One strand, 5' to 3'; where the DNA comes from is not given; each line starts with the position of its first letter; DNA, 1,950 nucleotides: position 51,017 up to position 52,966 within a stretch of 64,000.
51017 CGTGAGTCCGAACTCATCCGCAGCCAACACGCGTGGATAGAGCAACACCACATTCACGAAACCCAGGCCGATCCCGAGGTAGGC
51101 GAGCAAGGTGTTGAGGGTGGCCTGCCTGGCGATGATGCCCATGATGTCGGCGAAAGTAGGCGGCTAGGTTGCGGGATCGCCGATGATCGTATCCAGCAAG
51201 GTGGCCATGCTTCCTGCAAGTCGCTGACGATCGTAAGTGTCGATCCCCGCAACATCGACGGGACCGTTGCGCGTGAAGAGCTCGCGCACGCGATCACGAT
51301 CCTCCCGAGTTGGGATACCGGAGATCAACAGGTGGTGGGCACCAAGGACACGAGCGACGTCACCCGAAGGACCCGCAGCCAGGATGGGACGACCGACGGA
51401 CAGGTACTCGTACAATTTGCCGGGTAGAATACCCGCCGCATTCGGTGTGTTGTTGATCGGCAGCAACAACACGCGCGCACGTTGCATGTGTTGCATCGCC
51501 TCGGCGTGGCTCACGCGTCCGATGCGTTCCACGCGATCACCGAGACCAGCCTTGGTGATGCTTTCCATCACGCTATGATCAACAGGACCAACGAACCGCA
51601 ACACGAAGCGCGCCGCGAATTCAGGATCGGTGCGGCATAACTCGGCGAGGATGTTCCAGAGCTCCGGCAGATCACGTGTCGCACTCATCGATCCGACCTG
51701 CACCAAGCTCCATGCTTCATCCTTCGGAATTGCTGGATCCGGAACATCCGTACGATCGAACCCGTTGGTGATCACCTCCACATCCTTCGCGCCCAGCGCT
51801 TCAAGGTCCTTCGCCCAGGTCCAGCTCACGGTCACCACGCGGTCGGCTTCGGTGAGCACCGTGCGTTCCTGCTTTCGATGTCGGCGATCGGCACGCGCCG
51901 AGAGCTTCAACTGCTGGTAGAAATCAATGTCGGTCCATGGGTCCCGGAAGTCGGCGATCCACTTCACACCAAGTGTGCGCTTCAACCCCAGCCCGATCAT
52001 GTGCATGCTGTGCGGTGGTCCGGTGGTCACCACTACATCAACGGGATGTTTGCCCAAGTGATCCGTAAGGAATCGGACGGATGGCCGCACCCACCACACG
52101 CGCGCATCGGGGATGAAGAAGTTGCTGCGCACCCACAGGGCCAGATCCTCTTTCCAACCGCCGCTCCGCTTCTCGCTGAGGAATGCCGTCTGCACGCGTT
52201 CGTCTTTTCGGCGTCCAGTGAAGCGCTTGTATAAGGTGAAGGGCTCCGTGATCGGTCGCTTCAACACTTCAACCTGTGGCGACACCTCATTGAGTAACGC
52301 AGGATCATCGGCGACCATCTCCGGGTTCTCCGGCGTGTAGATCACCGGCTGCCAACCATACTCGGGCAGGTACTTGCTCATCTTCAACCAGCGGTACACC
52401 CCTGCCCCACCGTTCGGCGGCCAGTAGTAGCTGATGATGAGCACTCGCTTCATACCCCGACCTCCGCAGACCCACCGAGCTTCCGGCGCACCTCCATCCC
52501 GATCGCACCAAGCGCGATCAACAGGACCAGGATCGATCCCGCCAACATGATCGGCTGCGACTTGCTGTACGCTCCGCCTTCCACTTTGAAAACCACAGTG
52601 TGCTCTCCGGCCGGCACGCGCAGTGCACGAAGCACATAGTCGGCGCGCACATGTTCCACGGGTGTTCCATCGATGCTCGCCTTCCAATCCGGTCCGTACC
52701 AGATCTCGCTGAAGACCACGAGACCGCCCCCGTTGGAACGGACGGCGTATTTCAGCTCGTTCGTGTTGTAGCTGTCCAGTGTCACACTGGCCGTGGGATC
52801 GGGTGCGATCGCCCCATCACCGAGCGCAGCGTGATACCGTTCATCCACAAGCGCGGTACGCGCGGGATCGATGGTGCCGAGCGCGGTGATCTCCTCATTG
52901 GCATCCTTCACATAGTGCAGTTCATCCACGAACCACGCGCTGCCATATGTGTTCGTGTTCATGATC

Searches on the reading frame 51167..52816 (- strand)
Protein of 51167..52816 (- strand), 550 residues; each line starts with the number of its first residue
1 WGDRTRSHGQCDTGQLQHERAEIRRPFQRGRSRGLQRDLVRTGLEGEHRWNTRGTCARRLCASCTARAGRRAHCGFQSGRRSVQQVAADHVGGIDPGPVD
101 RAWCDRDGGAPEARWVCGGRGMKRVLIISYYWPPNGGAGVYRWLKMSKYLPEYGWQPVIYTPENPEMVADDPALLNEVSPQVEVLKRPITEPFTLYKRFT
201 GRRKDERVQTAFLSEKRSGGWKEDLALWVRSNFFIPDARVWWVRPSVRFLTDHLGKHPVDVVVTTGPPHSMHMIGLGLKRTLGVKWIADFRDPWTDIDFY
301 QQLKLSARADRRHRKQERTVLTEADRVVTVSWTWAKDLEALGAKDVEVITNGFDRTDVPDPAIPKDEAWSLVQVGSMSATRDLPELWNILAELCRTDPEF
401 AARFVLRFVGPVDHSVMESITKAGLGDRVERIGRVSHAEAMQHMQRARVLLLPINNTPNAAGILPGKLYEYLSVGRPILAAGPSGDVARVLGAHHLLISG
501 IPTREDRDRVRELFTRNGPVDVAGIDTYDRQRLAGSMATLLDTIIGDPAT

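Call 51: search_protein_families(library=pfam, proteins=[window:51167-52816:-], max_evalue=0.00001)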
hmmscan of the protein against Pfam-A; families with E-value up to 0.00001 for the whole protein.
window:51167-52816:- (550 aa): 3 families
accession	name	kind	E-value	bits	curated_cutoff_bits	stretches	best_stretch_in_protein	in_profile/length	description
PF13439.12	Glyco_transf_4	-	8.5e-12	45.9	28.5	1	225-355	39-168/170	Glycosyltransferase Family 4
PF13579.12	Glyco_trans_4_4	-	9.7e-10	39.4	29.7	1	243-352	57-158/158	Glycosyl transferase 4-like domain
PF13692.12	Glyco_trans_1_4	-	1.1e-06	29.4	27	1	372-498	5-124/142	Glycosyl transferases group 1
